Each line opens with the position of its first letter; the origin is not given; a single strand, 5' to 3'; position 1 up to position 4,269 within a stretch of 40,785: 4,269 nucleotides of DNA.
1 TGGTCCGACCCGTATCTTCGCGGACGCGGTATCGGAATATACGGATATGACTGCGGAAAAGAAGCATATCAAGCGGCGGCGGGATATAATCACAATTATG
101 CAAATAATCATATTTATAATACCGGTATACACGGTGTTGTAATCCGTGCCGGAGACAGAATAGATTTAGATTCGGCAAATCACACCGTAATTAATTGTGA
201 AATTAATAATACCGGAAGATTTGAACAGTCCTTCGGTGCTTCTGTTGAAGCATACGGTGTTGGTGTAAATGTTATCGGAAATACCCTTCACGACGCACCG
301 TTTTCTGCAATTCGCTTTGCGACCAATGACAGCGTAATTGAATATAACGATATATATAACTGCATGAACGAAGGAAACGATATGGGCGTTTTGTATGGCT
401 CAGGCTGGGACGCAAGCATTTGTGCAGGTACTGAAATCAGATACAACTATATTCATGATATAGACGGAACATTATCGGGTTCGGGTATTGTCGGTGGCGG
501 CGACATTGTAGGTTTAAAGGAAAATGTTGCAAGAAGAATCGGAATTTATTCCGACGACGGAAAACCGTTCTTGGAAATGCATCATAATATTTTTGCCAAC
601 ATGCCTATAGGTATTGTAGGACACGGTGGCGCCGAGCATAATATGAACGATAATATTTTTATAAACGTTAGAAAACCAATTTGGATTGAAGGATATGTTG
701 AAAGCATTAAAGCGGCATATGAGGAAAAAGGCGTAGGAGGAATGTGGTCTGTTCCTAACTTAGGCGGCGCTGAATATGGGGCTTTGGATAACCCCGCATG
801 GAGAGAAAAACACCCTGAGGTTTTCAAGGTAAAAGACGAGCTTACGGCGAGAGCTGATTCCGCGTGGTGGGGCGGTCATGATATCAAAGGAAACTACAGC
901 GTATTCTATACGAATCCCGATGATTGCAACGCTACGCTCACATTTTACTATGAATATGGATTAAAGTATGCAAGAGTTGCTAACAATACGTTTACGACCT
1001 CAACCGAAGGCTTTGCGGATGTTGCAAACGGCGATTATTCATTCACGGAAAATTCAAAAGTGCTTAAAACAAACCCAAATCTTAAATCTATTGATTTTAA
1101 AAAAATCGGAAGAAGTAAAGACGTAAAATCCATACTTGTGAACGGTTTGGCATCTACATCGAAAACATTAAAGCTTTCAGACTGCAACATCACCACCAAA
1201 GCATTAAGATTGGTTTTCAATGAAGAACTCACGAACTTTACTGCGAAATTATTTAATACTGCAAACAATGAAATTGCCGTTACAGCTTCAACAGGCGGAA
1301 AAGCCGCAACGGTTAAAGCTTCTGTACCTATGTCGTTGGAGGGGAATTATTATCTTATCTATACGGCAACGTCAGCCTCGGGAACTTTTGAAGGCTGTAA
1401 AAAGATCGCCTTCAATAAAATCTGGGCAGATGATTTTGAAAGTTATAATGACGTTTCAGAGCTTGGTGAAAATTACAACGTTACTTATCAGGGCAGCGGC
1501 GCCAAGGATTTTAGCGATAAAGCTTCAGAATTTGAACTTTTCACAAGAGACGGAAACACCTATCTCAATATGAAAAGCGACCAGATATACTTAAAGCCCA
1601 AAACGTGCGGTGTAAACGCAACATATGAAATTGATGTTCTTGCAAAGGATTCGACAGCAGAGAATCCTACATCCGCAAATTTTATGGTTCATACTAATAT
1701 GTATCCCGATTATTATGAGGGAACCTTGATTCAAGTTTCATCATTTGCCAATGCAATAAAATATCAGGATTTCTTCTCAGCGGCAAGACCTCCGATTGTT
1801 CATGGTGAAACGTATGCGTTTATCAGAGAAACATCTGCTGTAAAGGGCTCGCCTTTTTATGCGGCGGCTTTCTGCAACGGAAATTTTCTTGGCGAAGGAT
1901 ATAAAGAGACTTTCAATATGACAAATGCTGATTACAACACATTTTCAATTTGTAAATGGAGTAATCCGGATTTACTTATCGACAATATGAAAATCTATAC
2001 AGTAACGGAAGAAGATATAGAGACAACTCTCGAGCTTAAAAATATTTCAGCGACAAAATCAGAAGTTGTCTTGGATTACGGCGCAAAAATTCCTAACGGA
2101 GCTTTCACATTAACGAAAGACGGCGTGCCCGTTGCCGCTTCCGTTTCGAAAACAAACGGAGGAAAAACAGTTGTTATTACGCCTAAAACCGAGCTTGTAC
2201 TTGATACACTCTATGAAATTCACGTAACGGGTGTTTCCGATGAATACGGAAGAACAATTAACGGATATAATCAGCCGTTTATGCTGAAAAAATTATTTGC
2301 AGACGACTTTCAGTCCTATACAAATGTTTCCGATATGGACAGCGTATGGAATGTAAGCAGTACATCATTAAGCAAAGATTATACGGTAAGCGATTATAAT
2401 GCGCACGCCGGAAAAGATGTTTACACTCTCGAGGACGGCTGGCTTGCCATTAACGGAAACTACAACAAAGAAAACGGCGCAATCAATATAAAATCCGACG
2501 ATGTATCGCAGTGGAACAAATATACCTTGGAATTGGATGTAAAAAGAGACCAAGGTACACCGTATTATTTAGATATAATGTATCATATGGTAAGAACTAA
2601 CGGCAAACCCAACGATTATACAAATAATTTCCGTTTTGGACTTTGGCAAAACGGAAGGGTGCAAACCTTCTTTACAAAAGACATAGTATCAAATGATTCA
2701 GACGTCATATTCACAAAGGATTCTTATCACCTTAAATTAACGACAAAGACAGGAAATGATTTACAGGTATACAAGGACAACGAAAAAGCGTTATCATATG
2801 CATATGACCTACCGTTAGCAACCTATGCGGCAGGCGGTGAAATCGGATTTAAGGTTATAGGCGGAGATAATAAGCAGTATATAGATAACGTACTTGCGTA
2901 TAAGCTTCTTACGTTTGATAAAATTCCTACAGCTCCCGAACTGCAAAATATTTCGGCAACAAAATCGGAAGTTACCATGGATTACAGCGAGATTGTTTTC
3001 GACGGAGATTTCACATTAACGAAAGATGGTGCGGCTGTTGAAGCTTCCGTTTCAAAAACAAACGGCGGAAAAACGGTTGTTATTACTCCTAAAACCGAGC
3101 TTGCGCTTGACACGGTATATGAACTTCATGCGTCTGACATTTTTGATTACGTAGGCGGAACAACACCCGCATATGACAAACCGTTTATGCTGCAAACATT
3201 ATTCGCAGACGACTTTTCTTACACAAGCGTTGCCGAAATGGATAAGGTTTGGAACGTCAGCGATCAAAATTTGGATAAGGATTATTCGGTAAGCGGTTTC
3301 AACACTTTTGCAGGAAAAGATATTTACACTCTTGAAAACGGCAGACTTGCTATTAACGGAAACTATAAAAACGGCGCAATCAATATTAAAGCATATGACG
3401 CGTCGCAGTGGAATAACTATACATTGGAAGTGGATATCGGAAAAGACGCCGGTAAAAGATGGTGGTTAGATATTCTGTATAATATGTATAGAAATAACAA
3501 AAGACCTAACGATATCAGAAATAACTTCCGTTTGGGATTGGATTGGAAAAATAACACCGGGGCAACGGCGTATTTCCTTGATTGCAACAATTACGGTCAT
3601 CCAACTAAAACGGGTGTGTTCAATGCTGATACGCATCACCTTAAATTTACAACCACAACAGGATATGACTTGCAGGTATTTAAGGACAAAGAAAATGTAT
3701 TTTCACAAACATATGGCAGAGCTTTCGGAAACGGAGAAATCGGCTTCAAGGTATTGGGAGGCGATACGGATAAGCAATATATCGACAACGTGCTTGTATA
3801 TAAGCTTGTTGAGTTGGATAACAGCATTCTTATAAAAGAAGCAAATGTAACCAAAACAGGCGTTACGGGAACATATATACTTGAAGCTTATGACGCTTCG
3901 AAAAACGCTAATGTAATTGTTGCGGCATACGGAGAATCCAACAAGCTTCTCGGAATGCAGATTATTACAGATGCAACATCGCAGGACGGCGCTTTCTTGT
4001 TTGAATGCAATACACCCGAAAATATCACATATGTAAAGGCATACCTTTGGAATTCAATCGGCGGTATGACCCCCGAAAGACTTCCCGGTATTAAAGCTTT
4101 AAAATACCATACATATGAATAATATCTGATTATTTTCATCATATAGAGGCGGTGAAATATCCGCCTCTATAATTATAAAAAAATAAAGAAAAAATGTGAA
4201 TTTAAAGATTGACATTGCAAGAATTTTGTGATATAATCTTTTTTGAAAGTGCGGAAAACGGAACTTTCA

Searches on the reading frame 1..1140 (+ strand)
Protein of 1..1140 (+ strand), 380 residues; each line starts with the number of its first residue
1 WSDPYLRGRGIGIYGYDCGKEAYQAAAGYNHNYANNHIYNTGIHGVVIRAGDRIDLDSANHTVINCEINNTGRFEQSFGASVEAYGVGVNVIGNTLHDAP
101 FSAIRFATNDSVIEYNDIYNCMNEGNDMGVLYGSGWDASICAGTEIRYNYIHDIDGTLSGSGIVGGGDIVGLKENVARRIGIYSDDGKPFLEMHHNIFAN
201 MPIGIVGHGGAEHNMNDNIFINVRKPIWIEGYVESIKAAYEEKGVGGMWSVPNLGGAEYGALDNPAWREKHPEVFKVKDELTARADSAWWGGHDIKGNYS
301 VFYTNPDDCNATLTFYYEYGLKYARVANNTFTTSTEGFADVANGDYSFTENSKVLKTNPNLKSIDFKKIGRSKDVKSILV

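Call 35: find_homologous_proteins(query=window:1-1140:+, max_evalue=0.00001)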
Query window:1-1140:+ (380 aa): 2 proteins with E <= 0.00001 among 3432 candidates.
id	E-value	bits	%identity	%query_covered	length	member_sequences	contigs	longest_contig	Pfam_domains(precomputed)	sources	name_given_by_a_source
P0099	1.4e-15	75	29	60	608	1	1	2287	PF13229.13,PF05048.20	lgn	-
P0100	4.9e-11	61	28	57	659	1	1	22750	PF13229.13,PF22842.4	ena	-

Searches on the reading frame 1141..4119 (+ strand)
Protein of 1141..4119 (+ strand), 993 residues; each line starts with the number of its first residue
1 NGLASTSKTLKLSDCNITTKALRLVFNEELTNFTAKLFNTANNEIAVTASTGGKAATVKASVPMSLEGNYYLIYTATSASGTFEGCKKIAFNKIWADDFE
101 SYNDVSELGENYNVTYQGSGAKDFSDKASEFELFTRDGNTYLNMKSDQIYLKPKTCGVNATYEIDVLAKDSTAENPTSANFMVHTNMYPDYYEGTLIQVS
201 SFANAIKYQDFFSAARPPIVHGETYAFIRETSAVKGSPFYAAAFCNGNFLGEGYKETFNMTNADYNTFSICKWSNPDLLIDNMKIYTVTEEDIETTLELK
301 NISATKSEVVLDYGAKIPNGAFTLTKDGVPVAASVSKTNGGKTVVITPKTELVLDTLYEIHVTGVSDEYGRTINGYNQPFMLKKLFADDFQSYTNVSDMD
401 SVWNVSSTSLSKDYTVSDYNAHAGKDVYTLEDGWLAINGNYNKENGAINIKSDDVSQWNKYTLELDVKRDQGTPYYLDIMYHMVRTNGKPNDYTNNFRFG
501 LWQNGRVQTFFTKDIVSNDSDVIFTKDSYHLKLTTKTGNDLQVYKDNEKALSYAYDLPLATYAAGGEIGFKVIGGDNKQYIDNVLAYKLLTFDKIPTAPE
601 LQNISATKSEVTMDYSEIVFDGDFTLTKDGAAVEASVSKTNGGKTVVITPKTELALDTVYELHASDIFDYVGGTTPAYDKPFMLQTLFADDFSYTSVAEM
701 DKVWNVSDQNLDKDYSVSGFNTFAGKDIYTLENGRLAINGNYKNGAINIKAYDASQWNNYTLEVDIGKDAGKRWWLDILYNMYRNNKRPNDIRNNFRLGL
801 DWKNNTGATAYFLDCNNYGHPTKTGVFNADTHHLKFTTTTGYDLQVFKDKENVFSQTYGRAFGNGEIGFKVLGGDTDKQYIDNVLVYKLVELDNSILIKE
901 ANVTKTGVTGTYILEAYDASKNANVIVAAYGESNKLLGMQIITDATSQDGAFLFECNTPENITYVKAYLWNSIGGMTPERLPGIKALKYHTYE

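Call 40: search_protein_families(library=pfam, proteins=[window:1141-4119:+], max_evalue=1)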
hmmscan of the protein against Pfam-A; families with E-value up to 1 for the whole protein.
window:1141-4119:+ (993 aa): 4 families
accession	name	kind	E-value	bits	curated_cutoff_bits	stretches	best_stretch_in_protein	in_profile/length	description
PF13205.12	Big_5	-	1.3e-06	29.5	23.6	2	300-374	23-93/105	Bacterial Ig-like domain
PF04234.18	CopC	-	0.00045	21.6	23.3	1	20-81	20-81/92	CopC domain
PF00270.35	DEAD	-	0.098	12.8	26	0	638-663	41-66/167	DEAD/DEAH box helicase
PF02933.23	CDC48_2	-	0.69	10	22.4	0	623-656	30-57/64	Cell division protein 48 (CDC48), domain 2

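Call 44: search_solved_structures(query=window:1141-4119:+, max_evalue=1)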
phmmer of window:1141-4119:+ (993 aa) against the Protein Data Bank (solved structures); distinct sequences matched with E-value up to 1: 2.
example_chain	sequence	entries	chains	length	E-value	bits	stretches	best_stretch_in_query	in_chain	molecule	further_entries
2mnj_B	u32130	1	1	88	0.055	14.4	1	463-523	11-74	Protein interacting with Hsp90 1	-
4cgu_B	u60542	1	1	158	0.22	12.4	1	463-523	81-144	PROTEIN INTERACTING WITH HSP90 1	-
